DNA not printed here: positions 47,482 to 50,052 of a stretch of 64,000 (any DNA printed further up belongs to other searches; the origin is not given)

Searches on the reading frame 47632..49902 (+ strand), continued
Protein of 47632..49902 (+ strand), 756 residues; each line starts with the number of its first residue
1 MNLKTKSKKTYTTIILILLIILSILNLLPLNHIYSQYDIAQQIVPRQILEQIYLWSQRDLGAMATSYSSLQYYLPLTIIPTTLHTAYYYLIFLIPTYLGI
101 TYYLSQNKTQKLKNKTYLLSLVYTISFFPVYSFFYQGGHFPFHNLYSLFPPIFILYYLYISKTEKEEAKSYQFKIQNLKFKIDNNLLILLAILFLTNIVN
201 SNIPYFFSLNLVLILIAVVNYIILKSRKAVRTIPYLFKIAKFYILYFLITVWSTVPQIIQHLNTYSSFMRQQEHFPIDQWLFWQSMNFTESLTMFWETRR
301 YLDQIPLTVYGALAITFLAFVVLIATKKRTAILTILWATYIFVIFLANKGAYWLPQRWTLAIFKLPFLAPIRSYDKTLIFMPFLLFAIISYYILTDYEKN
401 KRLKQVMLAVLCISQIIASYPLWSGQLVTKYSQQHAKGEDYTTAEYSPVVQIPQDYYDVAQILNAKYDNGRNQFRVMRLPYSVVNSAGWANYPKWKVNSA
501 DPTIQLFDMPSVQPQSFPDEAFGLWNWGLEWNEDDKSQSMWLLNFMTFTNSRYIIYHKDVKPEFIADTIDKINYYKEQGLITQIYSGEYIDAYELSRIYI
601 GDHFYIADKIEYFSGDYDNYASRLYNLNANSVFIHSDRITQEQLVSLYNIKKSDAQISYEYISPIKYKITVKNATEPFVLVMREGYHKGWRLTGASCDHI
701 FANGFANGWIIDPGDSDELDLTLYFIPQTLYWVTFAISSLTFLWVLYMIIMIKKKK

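Call 49: predict_structure(alignment_id=A1)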
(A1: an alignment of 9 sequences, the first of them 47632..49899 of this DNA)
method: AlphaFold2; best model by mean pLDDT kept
length: 756 residues; sequences in the alignment: 9
mean_pLDDT: 52.7   pTM: 0.41
mean pLDDT of the five models: 52.7, 52.5, 51.8, 51.3, 48.6
residues with pLDDT >= 90: 1; 70-90: 162; 50-70: 222; < 50: 371
segments of 3 or more residues with pLDDT < 50: 1-8, 18-104, 106-145, 164-182, 198-201, 256-258, 267-269, 271-311, 348-383, 417-452, 470-472, 476-532, 560-564, 726-739, 754-756
pLDDT, mean of each block of 10 residues (from residue 1): 44 54 34 24 25 27 26 32 38 46 45 46 41 33 50 68 49 39 65 56 54 71 72 77 74 52 48 36 25 26 40 59 60 64 51 38 33 35 56 61 63 51 31 35 33 55 58 48 28 26 33 37 36 55 67 62 53 76 76 74 80 64 58 77 80 81 75 85 74 82 79 79 59 46 60 51
secondary structure, 60 per line:
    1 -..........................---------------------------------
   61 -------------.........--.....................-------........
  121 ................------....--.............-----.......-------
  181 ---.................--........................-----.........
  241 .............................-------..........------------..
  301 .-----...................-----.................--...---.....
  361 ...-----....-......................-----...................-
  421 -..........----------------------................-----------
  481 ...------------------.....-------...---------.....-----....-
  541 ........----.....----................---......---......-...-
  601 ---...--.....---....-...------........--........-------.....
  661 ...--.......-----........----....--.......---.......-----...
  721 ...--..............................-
elements in order (helices of 4 or more, strands of 3 or more residues): H2-27 H74-82 H85-105 H113-136 H143-146 H149-161 H167-173 H184-200 H203-226 H232-269 H277-286 H307-325 H331-347 H356-363 H369-372 H374-395 H401-419 H422-431 H454-469 H502-506 H526-530 H536-539 H541-548 E553-557 H562-577 E581-586 E590-595 E604-606 E609-613 H617-620 E631-635 H641-648 E656-663 E666-672 E678-685 E690-693 E696-702 E706-712 E718-723 H726-755

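Call 52: find_related_loci(query=A2, collection=metagenome_contigs, flank=3000)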
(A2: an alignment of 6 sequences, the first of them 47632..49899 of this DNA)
Query A2 (756 aa) in metagenome_contigs; peptide patterns used: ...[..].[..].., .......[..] (x = any residue, [..] = any of these).
600 stretches matched a pattern, but none encodes a relative of the query by tblastn (E <= 1e-3).

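Call 54: find_related_loci(query=A4, collection=metagenome_contigs, flank=3000)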
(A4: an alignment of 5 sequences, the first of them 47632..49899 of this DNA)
Query A4 (756 aa) in metagenome_contigs; peptide patterns used: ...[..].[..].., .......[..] (x = any residue, [..] = any of these).
600 stretches matched a pattern, but none encodes a relative of the query by tblastn (E <= 1e-3).

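Call 55: find_homologous_proteins(query=A1, max_evalue=0.00001)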
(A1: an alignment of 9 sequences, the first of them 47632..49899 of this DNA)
Query A1 (9 sequences) (756 aa, profile of the alignment): 14 proteins with E <= 0.00001 among 8000 candidates.
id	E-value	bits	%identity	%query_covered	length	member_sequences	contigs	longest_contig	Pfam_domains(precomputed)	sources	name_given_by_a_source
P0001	0.0e+0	1145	92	96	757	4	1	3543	-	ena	-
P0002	0.0e+0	1127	74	96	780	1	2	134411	-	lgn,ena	-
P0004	0.0e+0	1120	37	98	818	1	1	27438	-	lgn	-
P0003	0.0e+0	1076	61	99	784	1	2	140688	-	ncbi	-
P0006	2.0e-298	1010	33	98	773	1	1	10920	-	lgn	-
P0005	6.7e-265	899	37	80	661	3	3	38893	-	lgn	-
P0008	4.2e-95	338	29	38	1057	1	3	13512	-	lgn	-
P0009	6.2e-67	245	27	41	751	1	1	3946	-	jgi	-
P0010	2.3e-46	177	27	33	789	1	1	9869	-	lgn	-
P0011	7.9e-29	119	28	22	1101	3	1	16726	PF00535.33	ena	-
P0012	1.6e-21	95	23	11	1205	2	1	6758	-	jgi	-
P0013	2.4e-19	87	35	15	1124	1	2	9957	-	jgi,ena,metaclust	metaclust:\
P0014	4.7e-13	67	33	7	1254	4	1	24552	-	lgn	-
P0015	1.8e-6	45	28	11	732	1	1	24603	-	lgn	-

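Call 61: search_protein_representatives(alignment_id=A1)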
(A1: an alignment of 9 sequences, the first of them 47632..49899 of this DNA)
Query: 9 sequences, 774 profile positions. Proteins with E-value up to 0.001 (for the whole library): 5930; up to 1e-10: 3968; up to 1e-30: 843. The best 150 are listed.
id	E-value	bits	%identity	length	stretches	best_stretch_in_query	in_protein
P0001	0.0e+00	1145.2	-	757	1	2-771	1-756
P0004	0.0e+00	1119.5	-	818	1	1-773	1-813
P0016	1.7e-265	899.6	-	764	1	3-769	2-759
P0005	2.1e-265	899.3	-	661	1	153-772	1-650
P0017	1.3e-216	738.0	-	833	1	10-769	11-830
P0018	1.1e-205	701.9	-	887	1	5-771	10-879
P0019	3.4e-202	690.3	-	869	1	5-771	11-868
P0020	1.0e-199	682.1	-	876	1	5-765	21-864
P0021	6.9e-198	676.0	-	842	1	6-763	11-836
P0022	4.6e-194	663.4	-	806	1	1-763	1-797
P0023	1.3e-191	655.2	-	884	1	12-772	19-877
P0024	3.0e-187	640.9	-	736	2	27-601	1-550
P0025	1.1e-184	632.4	-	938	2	8-645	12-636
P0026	3.0e-182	624.3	-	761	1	2-768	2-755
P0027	3.0e-181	621.0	-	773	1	8-763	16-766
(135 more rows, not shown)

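Call 66: search_solved_structures(query=A5, max_evalue=1)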
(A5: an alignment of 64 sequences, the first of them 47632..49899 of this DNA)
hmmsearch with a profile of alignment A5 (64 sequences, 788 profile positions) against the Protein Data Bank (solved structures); distinct sequences matched with E-value up to 1: 4.
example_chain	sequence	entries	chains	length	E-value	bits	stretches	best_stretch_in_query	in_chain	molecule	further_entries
6w98_A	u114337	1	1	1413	0.0018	19.5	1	44-380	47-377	F5/8 type C domain-containing protein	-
6wbx_A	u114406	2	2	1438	0.0019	19.5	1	44-380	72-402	DUF3367 domain-containing protein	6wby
6l85_A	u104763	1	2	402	0.043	15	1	195-280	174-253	Phosphate transporter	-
6b87_A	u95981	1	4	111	0.52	11.4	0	229-264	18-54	TMHC2_E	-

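Call 68: search_protein_families(library=pfam, alignment_id=A6, max_evalue=0.01)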
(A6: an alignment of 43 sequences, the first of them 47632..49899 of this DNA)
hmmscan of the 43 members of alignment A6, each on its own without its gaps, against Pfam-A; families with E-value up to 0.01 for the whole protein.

A. member 1, window:47632-49899:+ (756 aa): 0 families

B. families by the number of members that match (of 43 scanned): 7 families
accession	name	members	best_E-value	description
PF11847.13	GT-C_AftD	1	1.4e-06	Alpha-(1->3)-arabinofuranosyltransferase, N-terminal GT-C domain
PF01989.23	AcnX_swivel_put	1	0.0014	Aconitase X swivel domain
PF04875.17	DUF645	1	0.0021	Protein of unknown function, DUF645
PF20176.3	DUF6541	1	0.0039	Family of unknown function (DUF6541)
PF18160.6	SLATT_5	1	0.005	SMODS and SLOG-associating 2TM effector domain family 5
PF22092.2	T26-6p_Ig-like_dom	1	0.0059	T26-6p, immunoglobulin-like domain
PF25485.1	DUF7908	1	0.0066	Domain of unknown function (DUF7908)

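Call 79: find_encoding_contigs(protein=P0007, flank=4000, max_places=1)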
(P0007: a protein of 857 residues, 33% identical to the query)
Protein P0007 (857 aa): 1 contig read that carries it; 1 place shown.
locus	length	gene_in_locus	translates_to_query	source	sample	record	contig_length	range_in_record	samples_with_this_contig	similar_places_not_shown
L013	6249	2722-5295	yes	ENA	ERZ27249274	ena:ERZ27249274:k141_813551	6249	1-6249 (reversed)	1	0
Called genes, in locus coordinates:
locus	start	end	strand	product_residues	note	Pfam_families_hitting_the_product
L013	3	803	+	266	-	?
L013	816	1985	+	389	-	PF13692:Glyco_trans_1_4, PF26337:Gtf3_C (weak), PF00534:Glycos_transf_1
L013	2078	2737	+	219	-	PF13489:Methyltransf_23, PF13847:Methyltransf_31 (weak), PF08241:Methyltransf_11 (weak), PF08242:Methyltransf_12 (weak)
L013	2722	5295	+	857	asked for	-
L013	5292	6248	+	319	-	?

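Call 80: find_encoding_contigs(protein=P0010, flank=4000, max_places=1)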
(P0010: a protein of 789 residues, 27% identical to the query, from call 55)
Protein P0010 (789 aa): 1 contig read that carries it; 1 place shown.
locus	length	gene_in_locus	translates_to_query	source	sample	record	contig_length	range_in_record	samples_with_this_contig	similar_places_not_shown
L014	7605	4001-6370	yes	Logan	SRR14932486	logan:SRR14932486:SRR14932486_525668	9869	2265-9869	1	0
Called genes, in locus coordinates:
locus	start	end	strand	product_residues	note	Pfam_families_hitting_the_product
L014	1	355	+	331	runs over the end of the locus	-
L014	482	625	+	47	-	-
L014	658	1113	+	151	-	PF01724:DUF29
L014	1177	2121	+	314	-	PF01073:3Beta_HSD, PF01370:Epimerase, PF04321:RmlD_sub_bind (weak), PF07993:NAD_binding_4 (faint), PF16363:GDP_Man_Dehyd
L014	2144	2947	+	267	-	PF00535:Glycos_transf_2, PF10111:Glyco_tranf_2_2, PF13641:Glyco_tranf_2_3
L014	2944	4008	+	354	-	PF13524:Glyco_trans_1_2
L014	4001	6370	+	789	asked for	-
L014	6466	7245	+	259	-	-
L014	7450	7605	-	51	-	?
